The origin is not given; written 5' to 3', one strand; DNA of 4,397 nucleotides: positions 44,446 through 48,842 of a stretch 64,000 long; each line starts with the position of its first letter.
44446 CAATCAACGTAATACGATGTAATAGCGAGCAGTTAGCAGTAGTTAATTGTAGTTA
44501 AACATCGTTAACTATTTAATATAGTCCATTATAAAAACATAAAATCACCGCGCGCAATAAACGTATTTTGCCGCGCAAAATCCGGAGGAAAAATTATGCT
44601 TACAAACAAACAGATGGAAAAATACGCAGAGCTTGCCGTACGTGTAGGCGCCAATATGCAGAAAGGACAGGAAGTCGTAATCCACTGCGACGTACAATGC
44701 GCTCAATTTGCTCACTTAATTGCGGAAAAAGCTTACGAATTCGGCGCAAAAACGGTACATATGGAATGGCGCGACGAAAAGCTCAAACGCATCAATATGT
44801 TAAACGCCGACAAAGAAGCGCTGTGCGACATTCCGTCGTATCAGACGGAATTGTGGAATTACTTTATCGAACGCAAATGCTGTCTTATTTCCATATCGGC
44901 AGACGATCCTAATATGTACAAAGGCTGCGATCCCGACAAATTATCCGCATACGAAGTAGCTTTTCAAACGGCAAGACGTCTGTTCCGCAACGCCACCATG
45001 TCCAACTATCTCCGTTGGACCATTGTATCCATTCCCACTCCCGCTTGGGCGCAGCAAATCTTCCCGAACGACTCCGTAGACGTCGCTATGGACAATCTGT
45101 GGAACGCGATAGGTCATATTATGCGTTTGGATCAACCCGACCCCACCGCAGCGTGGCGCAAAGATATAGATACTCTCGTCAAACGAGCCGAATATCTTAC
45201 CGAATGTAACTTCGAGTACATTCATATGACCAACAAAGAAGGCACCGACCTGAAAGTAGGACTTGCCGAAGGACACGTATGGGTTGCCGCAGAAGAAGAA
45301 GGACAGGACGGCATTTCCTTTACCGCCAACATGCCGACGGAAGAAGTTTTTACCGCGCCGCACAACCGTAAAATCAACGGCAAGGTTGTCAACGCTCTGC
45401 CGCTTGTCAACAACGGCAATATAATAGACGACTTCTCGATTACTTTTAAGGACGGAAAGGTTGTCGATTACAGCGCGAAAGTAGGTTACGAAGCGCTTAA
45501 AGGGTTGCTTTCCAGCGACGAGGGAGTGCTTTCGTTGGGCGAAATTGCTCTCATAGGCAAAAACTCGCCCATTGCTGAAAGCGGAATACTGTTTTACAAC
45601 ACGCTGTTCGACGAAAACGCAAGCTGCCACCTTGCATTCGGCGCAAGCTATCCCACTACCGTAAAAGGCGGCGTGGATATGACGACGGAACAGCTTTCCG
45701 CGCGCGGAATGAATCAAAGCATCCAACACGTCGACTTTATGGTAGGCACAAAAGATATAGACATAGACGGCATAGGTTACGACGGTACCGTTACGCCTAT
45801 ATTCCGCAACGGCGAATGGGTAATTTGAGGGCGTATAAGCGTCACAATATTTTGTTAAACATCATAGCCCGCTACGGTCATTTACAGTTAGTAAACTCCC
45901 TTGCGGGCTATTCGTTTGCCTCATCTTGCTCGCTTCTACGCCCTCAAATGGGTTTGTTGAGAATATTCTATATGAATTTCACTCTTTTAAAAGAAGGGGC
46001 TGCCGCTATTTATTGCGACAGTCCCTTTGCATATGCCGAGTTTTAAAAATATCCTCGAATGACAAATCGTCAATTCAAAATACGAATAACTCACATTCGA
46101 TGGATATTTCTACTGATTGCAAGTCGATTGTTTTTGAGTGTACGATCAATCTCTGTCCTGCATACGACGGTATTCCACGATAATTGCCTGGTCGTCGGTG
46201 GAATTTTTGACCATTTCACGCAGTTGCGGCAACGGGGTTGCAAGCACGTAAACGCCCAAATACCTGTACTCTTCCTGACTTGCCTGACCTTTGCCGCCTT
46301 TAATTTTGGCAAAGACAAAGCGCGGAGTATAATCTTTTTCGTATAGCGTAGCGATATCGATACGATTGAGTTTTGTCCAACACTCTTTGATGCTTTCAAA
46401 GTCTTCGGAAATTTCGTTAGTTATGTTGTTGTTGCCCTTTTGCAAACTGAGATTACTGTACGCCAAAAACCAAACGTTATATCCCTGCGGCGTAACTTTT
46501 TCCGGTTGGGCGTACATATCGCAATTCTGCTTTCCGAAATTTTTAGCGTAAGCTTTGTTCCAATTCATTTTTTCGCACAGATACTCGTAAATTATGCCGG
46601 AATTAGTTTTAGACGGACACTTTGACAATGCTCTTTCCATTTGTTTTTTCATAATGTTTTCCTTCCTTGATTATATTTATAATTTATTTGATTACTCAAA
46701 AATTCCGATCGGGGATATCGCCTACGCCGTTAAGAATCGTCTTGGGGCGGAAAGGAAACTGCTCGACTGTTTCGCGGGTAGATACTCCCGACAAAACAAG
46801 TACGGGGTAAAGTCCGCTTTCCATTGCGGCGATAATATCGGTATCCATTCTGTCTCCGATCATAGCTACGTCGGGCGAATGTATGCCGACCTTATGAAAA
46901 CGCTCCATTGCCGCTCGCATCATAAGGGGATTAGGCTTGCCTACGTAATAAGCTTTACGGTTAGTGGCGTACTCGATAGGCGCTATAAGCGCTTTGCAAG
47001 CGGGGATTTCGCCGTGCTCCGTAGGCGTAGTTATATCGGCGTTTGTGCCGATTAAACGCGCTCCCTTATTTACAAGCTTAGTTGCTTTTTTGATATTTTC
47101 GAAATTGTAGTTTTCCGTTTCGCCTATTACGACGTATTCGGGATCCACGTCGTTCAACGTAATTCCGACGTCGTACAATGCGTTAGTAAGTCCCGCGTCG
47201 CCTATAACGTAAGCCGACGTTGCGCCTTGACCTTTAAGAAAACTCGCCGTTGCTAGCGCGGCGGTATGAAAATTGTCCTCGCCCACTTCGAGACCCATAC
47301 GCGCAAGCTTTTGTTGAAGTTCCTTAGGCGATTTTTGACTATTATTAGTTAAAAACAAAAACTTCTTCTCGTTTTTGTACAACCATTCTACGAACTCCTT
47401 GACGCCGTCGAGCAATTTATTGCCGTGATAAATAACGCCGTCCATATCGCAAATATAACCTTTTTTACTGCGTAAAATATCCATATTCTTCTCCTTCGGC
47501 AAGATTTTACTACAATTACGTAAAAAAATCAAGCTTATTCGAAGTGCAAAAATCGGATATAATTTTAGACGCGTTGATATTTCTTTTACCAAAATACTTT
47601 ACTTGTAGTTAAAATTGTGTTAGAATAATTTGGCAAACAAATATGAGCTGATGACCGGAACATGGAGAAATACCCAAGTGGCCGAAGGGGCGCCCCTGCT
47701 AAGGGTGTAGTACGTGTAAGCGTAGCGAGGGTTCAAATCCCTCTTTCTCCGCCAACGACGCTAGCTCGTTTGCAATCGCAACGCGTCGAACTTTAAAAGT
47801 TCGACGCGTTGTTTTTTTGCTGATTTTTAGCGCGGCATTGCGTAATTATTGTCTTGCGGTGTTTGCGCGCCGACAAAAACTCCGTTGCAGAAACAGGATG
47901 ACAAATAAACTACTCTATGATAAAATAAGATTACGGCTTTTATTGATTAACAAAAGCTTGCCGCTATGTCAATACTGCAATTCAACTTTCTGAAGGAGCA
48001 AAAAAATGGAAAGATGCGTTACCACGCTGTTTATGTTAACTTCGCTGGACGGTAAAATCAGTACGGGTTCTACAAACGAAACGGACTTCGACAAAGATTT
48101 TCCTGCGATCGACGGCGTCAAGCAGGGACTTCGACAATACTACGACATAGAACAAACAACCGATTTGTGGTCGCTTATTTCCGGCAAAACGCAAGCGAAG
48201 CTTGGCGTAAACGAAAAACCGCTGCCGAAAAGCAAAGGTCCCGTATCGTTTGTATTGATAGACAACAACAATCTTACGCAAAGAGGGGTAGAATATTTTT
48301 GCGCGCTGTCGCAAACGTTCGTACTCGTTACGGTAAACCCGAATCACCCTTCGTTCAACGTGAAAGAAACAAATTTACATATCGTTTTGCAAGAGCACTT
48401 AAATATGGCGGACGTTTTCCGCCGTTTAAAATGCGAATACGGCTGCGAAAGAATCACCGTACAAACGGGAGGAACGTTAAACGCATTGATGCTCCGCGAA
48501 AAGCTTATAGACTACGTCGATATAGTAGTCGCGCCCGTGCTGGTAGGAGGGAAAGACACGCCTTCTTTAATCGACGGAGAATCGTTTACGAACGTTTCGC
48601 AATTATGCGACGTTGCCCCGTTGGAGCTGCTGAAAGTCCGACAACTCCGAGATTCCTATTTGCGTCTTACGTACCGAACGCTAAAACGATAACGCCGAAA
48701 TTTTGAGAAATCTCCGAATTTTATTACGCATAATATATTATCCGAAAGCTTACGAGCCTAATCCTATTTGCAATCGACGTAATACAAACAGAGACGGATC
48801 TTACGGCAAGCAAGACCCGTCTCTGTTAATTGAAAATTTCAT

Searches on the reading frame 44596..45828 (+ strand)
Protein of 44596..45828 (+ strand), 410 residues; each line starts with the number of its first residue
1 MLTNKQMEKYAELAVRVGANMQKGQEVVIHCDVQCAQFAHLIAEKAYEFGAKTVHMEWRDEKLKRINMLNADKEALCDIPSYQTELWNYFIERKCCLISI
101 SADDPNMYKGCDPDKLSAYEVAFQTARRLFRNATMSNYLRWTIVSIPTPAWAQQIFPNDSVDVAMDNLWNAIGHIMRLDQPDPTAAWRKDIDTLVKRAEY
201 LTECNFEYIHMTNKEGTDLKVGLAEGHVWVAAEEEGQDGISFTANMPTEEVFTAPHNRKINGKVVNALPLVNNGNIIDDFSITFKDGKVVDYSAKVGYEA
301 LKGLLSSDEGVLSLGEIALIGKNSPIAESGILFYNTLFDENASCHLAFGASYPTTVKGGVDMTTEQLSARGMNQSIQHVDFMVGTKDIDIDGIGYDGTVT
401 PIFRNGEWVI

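Call 34: search_protein_families(library=pfam, proteins=[window:44596-45828:+])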
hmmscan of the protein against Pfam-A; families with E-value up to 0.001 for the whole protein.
window:44596-45828:+ (410 aa): 1 family
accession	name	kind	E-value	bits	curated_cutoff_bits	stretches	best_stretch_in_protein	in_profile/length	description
PF02073.20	Peptidase_M29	-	2.1e-157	524.6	27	1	4-408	2-406/406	Thermophilic metalloprotease (M29)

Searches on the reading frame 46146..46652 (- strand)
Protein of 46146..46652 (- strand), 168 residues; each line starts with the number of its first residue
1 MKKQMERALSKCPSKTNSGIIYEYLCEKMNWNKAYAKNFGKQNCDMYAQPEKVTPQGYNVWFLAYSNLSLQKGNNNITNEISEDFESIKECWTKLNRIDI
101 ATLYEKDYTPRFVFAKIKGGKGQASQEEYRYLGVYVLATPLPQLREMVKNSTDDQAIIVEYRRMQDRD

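Call 69: search_protein_families(library=pfam, proteins=[window:46146-46652:-], max_evalue=0.001)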
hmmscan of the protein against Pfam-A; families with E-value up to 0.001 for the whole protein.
window:46146-46652:- (168 aa): 1 family
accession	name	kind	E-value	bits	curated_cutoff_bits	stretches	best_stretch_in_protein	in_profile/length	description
PF18491.7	SRA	-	5.5e-08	33.3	30.2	1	54-139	42-125/145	SET and RING associated domain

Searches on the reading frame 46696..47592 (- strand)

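Call 34: search_protein_families(library=pfam, proteins=[window:46696-47592:-])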
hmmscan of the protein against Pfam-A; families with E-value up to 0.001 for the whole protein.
window:46696-47592:- (298 aa): 5 families
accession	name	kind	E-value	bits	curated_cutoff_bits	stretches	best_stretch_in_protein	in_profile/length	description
PF13344.12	Hydrolase_6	-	2e-25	89.2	27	1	47-144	2-100/101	Haloacid dehalogenase-like hydrolase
PF13242.12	Hydrolase_like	-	1.5e-21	76.5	22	1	217-292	2-74/75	HAD-hyrolase-like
PF00702.32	Hydrolase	-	5.2e-12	47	26.4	1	44-257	2-188/191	haloacid dehalogenase-like hydrolase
PF13419.12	HAD_2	-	6e-06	26.9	23.8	0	217-264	133-176/178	Haloacid dehalogenase-like hydrolase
PF09419.16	PGP_phosphatase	-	0.00039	20.5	20.4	1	237-270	133-167/168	Mitochondrial PGP phosphatase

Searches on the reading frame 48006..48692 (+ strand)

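Call 34: search_protein_families(library=pfam, proteins=[window:48006-48692:+])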
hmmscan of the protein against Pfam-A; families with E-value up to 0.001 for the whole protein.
window:48006-48692:+ (228 aa): 1 family
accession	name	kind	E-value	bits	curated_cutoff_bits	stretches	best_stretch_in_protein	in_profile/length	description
PF01872.23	RibD_C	-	6.8e-18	65.6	24.1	1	7-214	4-191/197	RibD C-terminal domain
